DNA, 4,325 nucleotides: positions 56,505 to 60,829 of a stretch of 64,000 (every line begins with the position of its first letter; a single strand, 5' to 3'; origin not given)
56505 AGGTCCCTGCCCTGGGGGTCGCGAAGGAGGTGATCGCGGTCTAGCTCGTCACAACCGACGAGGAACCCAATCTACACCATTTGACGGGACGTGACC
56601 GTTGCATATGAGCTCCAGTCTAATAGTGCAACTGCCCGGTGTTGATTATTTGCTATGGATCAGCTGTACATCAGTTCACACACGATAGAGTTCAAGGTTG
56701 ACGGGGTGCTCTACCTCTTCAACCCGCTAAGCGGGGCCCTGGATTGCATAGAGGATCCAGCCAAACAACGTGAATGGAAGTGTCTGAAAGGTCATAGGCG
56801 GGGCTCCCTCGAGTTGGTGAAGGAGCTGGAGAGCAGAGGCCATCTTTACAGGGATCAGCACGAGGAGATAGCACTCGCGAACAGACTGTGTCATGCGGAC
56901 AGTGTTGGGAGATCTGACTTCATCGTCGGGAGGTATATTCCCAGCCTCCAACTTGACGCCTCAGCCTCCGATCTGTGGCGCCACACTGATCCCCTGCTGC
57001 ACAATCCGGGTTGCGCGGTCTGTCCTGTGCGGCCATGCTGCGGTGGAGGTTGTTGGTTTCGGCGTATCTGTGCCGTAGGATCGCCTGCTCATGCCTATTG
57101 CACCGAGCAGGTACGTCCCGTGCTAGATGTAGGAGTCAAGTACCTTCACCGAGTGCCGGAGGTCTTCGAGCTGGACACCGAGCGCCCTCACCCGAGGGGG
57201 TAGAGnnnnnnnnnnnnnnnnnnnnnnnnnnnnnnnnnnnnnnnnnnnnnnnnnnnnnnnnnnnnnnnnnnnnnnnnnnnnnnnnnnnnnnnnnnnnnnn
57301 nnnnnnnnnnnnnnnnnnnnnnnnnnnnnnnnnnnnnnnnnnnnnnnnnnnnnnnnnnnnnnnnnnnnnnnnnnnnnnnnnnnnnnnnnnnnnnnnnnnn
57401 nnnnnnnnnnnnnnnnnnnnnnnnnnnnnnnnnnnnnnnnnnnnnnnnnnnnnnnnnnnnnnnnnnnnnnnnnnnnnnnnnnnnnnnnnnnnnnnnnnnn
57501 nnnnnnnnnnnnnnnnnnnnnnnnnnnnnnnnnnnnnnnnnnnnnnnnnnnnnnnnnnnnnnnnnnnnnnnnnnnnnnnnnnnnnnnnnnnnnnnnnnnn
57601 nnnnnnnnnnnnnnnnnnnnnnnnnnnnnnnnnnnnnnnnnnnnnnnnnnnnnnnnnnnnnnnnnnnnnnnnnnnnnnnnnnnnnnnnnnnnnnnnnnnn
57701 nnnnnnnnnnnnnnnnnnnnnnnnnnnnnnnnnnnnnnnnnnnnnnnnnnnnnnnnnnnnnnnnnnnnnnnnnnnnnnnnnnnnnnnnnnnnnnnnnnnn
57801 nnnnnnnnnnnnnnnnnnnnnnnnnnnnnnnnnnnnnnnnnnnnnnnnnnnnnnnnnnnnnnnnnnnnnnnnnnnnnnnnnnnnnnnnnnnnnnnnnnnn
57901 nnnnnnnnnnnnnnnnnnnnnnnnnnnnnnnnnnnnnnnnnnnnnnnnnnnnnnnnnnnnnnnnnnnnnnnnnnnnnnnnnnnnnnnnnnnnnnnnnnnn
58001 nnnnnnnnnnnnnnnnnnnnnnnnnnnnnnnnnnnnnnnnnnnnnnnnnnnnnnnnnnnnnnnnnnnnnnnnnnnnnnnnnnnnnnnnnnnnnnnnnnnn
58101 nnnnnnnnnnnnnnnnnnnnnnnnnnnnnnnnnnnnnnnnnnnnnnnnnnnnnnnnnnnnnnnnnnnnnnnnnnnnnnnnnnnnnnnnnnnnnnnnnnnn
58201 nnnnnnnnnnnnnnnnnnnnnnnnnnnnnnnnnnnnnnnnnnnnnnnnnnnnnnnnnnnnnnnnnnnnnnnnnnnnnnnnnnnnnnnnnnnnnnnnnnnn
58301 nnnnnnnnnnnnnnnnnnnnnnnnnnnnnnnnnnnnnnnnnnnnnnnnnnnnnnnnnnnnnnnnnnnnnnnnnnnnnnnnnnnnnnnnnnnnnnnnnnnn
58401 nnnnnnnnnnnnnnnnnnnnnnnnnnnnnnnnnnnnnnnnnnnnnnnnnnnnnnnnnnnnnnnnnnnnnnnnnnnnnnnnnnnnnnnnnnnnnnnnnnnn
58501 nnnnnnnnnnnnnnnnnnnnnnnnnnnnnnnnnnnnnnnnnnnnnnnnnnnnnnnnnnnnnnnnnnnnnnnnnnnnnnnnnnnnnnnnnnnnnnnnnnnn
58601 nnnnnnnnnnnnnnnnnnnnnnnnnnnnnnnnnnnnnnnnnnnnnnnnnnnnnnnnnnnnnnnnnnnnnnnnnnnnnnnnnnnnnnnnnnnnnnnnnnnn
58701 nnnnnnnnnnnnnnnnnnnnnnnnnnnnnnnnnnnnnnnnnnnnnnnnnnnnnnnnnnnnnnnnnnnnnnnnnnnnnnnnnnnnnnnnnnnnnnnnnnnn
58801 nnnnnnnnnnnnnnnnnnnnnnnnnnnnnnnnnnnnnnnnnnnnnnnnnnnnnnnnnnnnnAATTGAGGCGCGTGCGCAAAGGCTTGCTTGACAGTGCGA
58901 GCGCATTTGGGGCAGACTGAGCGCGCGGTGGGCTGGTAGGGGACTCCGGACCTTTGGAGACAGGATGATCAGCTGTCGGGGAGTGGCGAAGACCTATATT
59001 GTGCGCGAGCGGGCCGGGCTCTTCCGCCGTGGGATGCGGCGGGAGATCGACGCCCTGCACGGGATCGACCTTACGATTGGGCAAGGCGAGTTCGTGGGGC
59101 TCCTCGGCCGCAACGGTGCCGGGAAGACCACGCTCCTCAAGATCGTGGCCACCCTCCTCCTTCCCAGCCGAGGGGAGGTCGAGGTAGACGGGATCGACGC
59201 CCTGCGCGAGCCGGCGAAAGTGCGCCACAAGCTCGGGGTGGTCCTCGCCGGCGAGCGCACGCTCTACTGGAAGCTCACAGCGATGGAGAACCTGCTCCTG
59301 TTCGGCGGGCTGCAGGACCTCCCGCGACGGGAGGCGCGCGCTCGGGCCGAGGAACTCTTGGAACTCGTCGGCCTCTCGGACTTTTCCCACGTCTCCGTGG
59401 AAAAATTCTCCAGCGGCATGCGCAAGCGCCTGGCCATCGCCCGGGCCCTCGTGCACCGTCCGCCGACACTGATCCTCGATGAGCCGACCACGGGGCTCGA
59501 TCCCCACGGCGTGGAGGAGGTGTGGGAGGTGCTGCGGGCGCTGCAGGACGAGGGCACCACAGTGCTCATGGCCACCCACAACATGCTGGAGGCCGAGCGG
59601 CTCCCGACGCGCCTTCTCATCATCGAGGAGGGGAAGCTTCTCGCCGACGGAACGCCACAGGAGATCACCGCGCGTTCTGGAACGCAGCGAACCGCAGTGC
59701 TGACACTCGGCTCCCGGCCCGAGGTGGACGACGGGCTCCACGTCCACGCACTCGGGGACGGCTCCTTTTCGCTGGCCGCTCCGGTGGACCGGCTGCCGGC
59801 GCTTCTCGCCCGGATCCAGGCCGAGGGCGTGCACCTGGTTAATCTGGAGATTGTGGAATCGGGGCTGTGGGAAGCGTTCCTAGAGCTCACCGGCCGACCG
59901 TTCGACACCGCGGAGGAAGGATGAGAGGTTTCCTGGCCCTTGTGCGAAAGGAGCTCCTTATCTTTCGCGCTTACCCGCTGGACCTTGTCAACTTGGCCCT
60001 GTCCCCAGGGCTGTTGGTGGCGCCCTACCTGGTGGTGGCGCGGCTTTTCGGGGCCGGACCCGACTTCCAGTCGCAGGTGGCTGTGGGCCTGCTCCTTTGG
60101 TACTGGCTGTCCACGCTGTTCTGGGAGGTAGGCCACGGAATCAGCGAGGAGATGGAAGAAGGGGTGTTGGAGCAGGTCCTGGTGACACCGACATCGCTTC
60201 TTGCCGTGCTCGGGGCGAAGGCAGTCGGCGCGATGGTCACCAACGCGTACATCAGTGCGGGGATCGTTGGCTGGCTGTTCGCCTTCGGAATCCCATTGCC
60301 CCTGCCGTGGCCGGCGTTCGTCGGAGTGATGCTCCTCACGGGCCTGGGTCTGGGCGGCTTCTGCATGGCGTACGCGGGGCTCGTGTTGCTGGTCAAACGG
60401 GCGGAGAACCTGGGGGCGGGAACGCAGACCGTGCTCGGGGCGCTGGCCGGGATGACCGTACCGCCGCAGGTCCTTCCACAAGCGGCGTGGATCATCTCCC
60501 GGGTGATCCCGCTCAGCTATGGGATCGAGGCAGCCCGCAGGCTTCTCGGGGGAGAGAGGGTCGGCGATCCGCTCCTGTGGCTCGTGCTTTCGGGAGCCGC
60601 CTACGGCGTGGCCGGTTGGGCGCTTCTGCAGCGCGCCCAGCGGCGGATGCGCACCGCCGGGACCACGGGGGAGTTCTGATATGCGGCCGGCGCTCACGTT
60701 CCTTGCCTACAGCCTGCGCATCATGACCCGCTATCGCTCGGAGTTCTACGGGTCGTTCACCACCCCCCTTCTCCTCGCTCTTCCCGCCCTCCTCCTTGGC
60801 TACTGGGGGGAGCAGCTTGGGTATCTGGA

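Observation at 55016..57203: Cys-rich 37-aa peptide gene and an RRE-SPASM protein lacking a radical SAM core, separated by an IS256 insertion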

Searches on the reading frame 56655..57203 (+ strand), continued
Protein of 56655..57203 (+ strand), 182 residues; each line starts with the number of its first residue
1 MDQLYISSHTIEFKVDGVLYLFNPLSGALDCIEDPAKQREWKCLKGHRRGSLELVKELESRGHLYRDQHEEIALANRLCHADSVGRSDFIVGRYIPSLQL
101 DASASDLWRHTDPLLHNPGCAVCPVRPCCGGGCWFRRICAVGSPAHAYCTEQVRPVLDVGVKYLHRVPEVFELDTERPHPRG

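Call 69: fold_search(model_id=the predicted structure, library=pdb)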
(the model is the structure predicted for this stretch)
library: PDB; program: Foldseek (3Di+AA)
matches with E <= 10: 261; with E <= 0.001: 0
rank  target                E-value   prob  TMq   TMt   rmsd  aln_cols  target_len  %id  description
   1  5v1v_A                3.9e-02  0.96  0.24  0.45   9.4        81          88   22  TbiB1 in Complex with the TbiA(alpha) Leader Peptide (released 2018-09-05)
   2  5v1u_A                1.2e-01  0.82  0.22  0.43   9.6        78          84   22  TbiB1 in Complex with the TbiA(beta) Leader Peptide (released 2018-09-05)
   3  5v1u_B                1.3e-01  0.72  0.22  0.42  10.4        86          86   22  TbiB1 in Complex with the TbiA(beta) Leader Peptide (released 2018-09-05)
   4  8v9c_B                4.6e-01  0.07  0.17  0.15  15.4       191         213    8  HIV-1 Integrase F185H Complexed with Allosteric Inhibitor GSK1264 (released 2025-03-19)
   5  6jx3_B                5.5e-01  0.38  0.22  0.41  10.2        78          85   19  Lasso peptide synthetase B1 complexed with the leader peptide (released 2019-06-26)
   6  3ovn_B                6.2e-01  0.11  0.15  0.17  10.3        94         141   14  Fragment-based approach to the design of ligands targeting a novel site on HIV-1 integrase (released 2011-03-09)
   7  4cjl                  6.5e-01  0.11  0.14  0.16  11.2       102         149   13  Interrogating HIV integrase for compounds that bind- a SAMPL challenge (released 2014-01-08)
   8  5v1u_C                7.3e-01  0.33  0.22  0.43  11.0        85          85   20  TbiB1 in Complex with the TbiA(beta) Leader Peptide (released 2018-09-05)
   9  4cie_A                7.3e-01  0.12  0.15  0.17  10.9       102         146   14  Interrogating HIV integrase for compounds that bind- a SAMPL challenge (released 2014-01-08)
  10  8wf7                  7.3e-01  0.09  0.16  0.19  15.7       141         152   11  The Crystal Structure of integrase from Biortus (released 2023-10-04)
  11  8ct5                  7.8e-01  0.07  0.16  0.19  15.2       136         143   11  Catalytic Core Domain of HIV-1 Integrase (F185K) (released 2023-02-15)
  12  5v1u_D                8.3e-01  0.38  0.21  0.43  10.3        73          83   20  TbiB1 in Complex with the TbiA(beta) Leader Peptide (released 2018-09-05)
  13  4cj4_A                8.3e-01  0.11  0.15  0.17  10.9       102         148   14  Interrogating HIV integrase for compounds that bind- a SAMPL challenge (released 2014-01-08)
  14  4aht_A                9.3e-01  0.05  0.15  0.16  17.0       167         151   13  Parallel screening of a low molecular weight compound library: do differences in methodology affect hit identification (released 2012-12-19)
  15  4id1                  9.9e-01  0.07  0.16  0.19  16.0       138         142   12  HIV-1 Integrase Catalytic Core Domain Complexed with Allosteric Inhibitor (released 2013-05-01)
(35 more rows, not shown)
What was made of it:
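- The top Foldseek hits are the leader-binding RRE proteins TbiB1 and a lasso B1 protein (call 69).
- Tried and rejected: Foldseek statistics for the RRE are weak (best E 0.039), although the top hits are RREs (call 69).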

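Call 72: find_encoding_contigs(protein=P0064, flank=5000, max_places=2)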
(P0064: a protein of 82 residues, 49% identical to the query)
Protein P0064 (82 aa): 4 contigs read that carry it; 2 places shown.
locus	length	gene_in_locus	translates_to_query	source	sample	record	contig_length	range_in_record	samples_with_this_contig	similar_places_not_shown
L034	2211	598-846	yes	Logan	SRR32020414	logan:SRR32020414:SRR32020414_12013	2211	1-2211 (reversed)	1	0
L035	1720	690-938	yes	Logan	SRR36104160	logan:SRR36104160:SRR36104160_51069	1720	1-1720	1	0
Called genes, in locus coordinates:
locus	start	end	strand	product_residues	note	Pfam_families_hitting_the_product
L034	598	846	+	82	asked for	-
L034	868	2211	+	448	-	?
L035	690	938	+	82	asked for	-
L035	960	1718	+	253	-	?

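Call 73: find_encoding_contigs(protein=P0070, flank=5000, max_places=2)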
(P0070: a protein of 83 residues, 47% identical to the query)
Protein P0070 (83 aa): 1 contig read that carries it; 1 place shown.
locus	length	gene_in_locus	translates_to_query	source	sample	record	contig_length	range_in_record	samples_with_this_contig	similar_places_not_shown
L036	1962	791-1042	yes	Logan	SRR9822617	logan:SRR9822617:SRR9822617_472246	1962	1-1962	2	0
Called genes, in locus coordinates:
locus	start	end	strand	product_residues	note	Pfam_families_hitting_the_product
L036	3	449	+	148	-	?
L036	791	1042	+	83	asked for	-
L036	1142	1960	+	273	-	?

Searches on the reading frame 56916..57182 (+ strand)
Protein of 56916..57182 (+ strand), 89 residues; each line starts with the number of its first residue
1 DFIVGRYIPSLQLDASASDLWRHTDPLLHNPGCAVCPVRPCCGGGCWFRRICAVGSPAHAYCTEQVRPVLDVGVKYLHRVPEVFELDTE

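Call 45: find_related_loci(query=A2, collection=genome_contigs, flank=4000)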
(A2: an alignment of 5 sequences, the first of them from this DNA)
Query A2 (89 aa) in genome_contigs; peptide patterns used: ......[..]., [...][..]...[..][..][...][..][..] (x = any residue, [..] = any of these).
57 stretches matched a pattern; 6 encode a relative of the query (tblastn E <= 1e-3); 6 distinct loci.
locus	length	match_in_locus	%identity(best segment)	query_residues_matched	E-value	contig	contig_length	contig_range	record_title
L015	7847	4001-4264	84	1-89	1e-48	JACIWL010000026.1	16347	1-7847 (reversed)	MAG: Candidatus Bipolaricaulota bacterium isolate MAG-25 Bipolaricaulaceae_A3_bin15_Scaffold_26, whole genome shotgun se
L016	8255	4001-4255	62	1-86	2e-31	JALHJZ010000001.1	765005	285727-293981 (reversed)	MAG: Candidatus Bipolaricaulota bacterium isolate 8-LJY_034 scaffold_1, whole genome shotgun sequence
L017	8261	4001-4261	57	1-87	1e-30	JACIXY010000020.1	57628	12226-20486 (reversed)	MAG: Bacillota bacterium isolate MAG-64 Firmicutes_O3_bin27_Scaffold_20, whole genome shotgun sequence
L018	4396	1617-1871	52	1-86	2e-26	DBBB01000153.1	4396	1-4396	MAG TPA_asm: Firmicutes bacterium UBA995 UBA995_contig_3775, whole genome shotgun sequence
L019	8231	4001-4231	43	3-84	6e-17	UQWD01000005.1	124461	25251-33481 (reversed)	uncultured Clostridiales bacterium isolate UMGS693 genome assembly, contig: NODE_47_length_124461_cov_12.757753, whole g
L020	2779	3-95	77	42-72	2e-13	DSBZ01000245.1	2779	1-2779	MAG TPA_asm: Candidatus Acetothermia bacterium isolate SpSt-1184 Ga0129302_1024768, whole genome shotgun sequence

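Call 46: find_related_loci(query=A2, collection=metagenome_contigs, flank=4000)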
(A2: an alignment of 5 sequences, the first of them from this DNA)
Query A2 (89 aa) in metagenome_contigs; peptide patterns used: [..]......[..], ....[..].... (x = any residue, [..] = any of these).
255 stretches matched a pattern; 13 encode a relative of the query (tblastn E <= 1e-3); 13 distinct loci.
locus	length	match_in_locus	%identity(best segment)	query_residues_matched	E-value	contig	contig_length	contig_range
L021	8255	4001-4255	62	1-86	3e-31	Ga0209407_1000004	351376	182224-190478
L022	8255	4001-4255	62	1-86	3e-31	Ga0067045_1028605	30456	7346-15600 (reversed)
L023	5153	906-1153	71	2-86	5e-24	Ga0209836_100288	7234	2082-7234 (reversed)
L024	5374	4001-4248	71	2-86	6e-24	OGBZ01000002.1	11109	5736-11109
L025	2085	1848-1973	74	31-72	2e-17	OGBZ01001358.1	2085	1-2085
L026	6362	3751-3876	71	31-72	1e-16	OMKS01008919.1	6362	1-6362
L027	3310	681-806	71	31-72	1e-16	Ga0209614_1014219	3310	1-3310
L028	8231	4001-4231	43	3-84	1e-16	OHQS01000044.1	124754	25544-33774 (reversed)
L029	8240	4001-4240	30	1-84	2e-13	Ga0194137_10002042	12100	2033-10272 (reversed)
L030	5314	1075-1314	30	1-84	2e-13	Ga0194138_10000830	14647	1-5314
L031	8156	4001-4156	40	8-58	3e-5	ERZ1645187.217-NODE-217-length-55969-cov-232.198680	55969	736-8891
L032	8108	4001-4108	47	16-50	4e-5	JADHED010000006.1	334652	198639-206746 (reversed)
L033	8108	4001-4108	47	16-50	4e-5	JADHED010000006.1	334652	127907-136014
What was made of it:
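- Ascertainment bias: many of those loci (L015-L033) were found by searching with the tail itself (calls 45, 46).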

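Call 51: search_protein_families(library=ncbifam, proteins=[L015:2900-4294:+], max_evalue=10)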
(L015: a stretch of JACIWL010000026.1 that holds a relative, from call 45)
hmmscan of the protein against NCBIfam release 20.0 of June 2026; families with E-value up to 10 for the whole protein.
L015:2900-4294:+ (464 aa): 77 families (the best 25 are shown)
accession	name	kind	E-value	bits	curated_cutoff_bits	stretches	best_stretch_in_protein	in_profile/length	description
TIGR04463.1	rSAM_vs_C_rich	equivalog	9.9e-41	139.9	525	2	20-267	13-260/438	TIGR04463 family radical SAM/SPASM RiPP maturase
NF038107.1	rSAM_NF038107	equivalog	2.7e-40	138.5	600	2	21-270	19-269/444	Cys-every-fifth radical SAM/SPASM peptide maturase CefB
TIGR04064.1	rSAM_nif11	equivalog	1.3e-34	119.7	518.7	2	74-237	69-226/459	nif11-like peptide radical SAM maturase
TIGR04280.1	geopep_mat_rSAM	hypoth_equivalog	6.9e-31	107.7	400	2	57-263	52-257/428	geopeptide radical SAM maturase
NF047865.1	rSAM_PapB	equivalog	7.9e-30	104.2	340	2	97-254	10-167/330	PapB family radical SAM/SPASM ranthipeptide maturase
TIGR04334.1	rSAM_Clo7bot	equivalog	3.8e-27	95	600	1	53-264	54-263/440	radical SAM/SPASM domain Clo7bot peptide maturase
TIGR03974.1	rSAM_six_Cys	equivalog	1.7e-25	89.8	425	2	44-238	55-247/451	thioether cross-link-forming SCIFF peptide maturase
NF041298.1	rSAM_mat_DynA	equivalog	1.3e-24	86.9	450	2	94-263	5-174/356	dynobactin maturation radical SAM/SPASM protein DynA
TIGR03906.1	quino_hemo_SAM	equivalog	1e-22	80.4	453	2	53-250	62-258/467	quinohemoprotein amine dehydrogenase maturation protein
NF052473.1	rSAM_FlmE_OhkG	exception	3.8e-22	78.7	500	1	43-267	47-280/481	FlmE/OhkG family radical SAM/SPASM peptide maturase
NF041707.1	rSAM_YhhB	equivalog_domain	3.6e-21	75.5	445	2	99-234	11-151/369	cyclophane-forming radical SAM/SPASM peptide maturase YhhB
TIGR04068.1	rSAM_ocin_clost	equivalog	1.6e-19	70.2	500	1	50-234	45-231/462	Cys-rich peptide radical SAM maturase CcpM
NF040492.1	not_ScfB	exception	1.6e-19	70.1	855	2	55-262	65-272/450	ScfB-related radical SAM/SPASM orphan maturase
TIGR02666.1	moaA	equivalog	1.6e-18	66.8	284.05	1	89-261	11-178/336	GTP 3',8-cyclase MoaA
TIGR04163.1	rSAM_cobopep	equivalog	3.3e-18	65.7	375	2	89-265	63-237/428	peptide-modifying radical SAM enzyme CbpB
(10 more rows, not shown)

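Call 58: search_solved_structures(query=L015:2900-4294:+, max_evalue=0.01)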
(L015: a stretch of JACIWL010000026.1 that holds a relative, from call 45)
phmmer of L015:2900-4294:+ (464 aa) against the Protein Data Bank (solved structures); distinct sequences matched with E-value up to 0.01: 11.
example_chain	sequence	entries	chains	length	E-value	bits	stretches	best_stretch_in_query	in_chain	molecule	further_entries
5wgg_A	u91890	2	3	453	6.6e-18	68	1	55-413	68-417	Radical SAM domain protein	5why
6efn_A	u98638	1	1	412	3.4e-08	35.9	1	40-260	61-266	Sporulation killing factor maturation protein SkfB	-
9gm3_A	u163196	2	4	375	2e-06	30.1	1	98-231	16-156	ChlB radical SAM domain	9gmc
7vob_C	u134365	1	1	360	2.9e-05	26.3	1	120-249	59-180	Cytosylglucuronate decarboxylase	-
7voc_C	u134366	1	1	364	2.9e-05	26.3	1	120-249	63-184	Cytosylglucuronate decarboxylase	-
8wm2_A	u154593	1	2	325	3.3e-05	26.1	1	84-206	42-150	Fe-S radical SAM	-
6y1x_A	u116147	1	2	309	5.1e-05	25.5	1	89-207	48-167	Radical SAM domain protein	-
4k37_A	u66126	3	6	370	0.0011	21.1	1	99-233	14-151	Anaerobic sulfatase-maturating enzyme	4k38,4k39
4k36_A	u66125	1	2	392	0.0013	20.9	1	99-233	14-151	Anaerobic sulfatase-maturating enzyme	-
1tv7_A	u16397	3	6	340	0.0013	20.9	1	92-245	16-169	Molybdenum cofactor biosynthesis protein A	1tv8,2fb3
2fb2_A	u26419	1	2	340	0.0018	20.4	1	93-245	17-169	Molybdenum cofactor biosynthesis protein A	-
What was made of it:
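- Closest known: CteB. Same: It is the best solved relative of the intact orthologs (E 6.6e-18 over residues 55-413, call 58).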

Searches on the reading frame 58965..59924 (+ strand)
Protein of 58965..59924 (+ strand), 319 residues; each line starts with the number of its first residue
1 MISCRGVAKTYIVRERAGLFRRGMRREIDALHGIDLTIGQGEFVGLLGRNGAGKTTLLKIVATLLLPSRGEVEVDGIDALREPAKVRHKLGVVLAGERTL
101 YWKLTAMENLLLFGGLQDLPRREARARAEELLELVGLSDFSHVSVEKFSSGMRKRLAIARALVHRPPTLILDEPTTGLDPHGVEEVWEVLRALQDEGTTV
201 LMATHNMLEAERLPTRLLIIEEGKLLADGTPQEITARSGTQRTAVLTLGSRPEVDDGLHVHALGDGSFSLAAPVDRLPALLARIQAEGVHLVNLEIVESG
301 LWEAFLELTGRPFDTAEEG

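Call 5: search_protein_families(library=pfam, proteins=[window:58965-59924:+], max_evalue=1)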
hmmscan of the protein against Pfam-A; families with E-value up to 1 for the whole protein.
window:58965-59924:+ (319 aa): 13 families
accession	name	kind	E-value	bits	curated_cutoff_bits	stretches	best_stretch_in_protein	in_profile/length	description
PF00005.33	ABC_tran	-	2.8e-32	112.6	25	1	31-176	1-137/137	ABC transporter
PF13304.12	AAA_21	-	3.8e-16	60.5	27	2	143-208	233-301/304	AAA domain, putative AbiEii toxin, Type IV TA system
PF13555.12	AAA_29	-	0.00096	19.3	27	1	38-69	19-50/61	P-loop containing region of AAA domain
PF13191.12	AAA_16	-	0.0045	17.9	32.6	1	26-174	10-141/167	AAA ATPase domain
PF02463.25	SMC_N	-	0.0082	16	40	0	156-206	149-198/220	RecF/RecN/SMC N terminal domain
PF25199.1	nSTAND_NTPase5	-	0.0085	16.4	34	1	39-70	39-69/145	Novel STAND NTPase 5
PF13401.12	AAA_22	-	0.014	16.1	27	1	43-195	7-109/130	AAA domain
PF13604.12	AAA_30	-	0.034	14.3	27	1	43-68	20-45/191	AAA domain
PF19993.5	DO-GTPase2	-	0.056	13.5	27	1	43-66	2-25/226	Double-GTPase 2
PF13476.12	AAA_23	-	0.066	14.3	27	1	42-61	20-39/201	AAA domain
PF00004.35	AAA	-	0.14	13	21.2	1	46-65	3-22/131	ATPase family associated with various cellular activities (AAA)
PF05729.18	NACHT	-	0.15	12.3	26.7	1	44-65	3-24/167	NACHT domain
PF00931.28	NB-ARC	-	0.33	10.6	23.5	1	41-61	18-38/248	NB-ARC domain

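Call 6: search_protein_families(library=ncbifam, proteins=[window:58965-59924:+], max_evalue=1)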
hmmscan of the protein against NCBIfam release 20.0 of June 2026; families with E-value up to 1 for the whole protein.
window:58965-59924:+ (319 aa): 204 families (the best 25 are shown)
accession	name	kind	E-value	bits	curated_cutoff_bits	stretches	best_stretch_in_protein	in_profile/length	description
TIGR01188.1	drrA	subfamily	1.4e-73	247.9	312.45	1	27-244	5-221/302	daunorubicin resistance ABC transporter, ATP-binding protein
TIGR03864.1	PQQ_ABC_ATP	hypoth_equivalog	5.2e-51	173.4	302.25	1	29-241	15-226/236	ABC transporter, ATP-binding subunit, PQQ-dependent alcohol dehydrogenase system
NF010059.0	PRK13536.1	equivalog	5e-49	166.9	549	1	32-235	60-262/342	nodulation factor ABC transporter ATP-binding protein NodI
TIGR03522.1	GldA_ABC_ATP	equivalog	2.2e-48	165.2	402.6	1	29-305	16-297/301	gliding motility-associated ABC transporter ATP-binding subunit GldA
NF010060.0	PRK13537.1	equivalog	3.8e-48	164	521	1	32-236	32-235/314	nodulation factor ABC transporter ATP-binding protein NodI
TIGR04521.1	ECF_ATPase_2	equivalog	1.7e-46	158.6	330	1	20-243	10-241/279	energy-coupling factor transporter ATPase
TIGR01288.1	nodI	equivalog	4.6e-46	157.2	424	1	34-234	23-222/303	nodulation factor ABC transporter ATP-binding protein NodI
NF033858.1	ABC2_perm_RbbA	equivalog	1.6e-44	152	1050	1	30-241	281-491/909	ribosome-associated ATPase/putative transporter RbbA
TIGR02673.1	FtsE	equivalog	1.8e-43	148.7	264.85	1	26-224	13-214/214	cell division ATP-binding protein FtsE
NF007027.0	PRK09493.1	equivalog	2e-43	148.5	379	1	28-242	14-231/240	glutamine ABC transporter ATP-binding protein GlnQ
TIGR03740.1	galliderm_ABC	subfamily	2.2e-43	148.5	309.75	1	29-228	14-205/223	lantibiotic protection ABC transporter ATP-binding subunit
TIGR04520.1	ECF_ATPase_1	equivalog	2.7e-43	148.3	315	1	27-248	14-237/269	energy-coupling factor transporter ATPase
TIGR04406.1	LPS_export_lptB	equivalog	5.8e-43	146.9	240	1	30-240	16-228/239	LPS export ABC transporter ATP-binding protein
NF010170.0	PRK13651.1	equivalog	1.2e-39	136.1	432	2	84-235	101-253/308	cobalt transporter ATP-binding subunit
TIGR01166.1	cbiO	subfamily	1.3e-39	135.6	211.8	1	27-206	4-186/190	cobalt ABC transporter, ATP-binding protein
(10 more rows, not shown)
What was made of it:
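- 58965..61484 (+): DrrAB-type ABC transporter (ATPase 58965-59924; permeases 59921-60679 and 60681-61484). It is adjacent, and membership in the cluster is not shown. Calls 5, 6.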

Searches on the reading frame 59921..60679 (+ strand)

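Call 5: search_protein_families(library=pfam, proteins=[window:59921-60679:+], max_evalue=1)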
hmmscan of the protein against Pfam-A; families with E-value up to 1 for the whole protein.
window:59921-60679:+ (252 aa): 3 families
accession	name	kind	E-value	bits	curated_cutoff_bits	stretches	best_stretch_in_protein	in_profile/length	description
PF12698.13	ABC2_membrane_3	-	1.6e-13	51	31.6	1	47-233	158-346/347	ABC-2 family transporter protein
PF01061.29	ABC2_membrane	-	2.2e-10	40.9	26.9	1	38-207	34-208/211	ABC-2 type transporter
PF12679.13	ABC2_membrane_2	-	0.0012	18.6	27.2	1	74-141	90-159/283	ABC-2 family transporter protein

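Call 6: search_protein_families(library=ncbifam, proteins=[window:59921-60679:+], max_evalue=1)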
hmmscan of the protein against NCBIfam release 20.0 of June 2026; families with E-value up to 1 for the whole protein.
window:59921-60679:+ (252 aa): 2 families
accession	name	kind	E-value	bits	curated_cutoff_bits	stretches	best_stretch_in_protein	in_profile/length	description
TIGR00025.1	Mtu_efflux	paralog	0.00028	20.5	146.9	1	57-211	45-202/238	ABC transporter efflux protein, DrrB family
TIGR01247.1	drrB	subfamily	0.063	12.9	223.05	1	46-212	43-208/236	daunorubicin resistance ABC transporter membrane protein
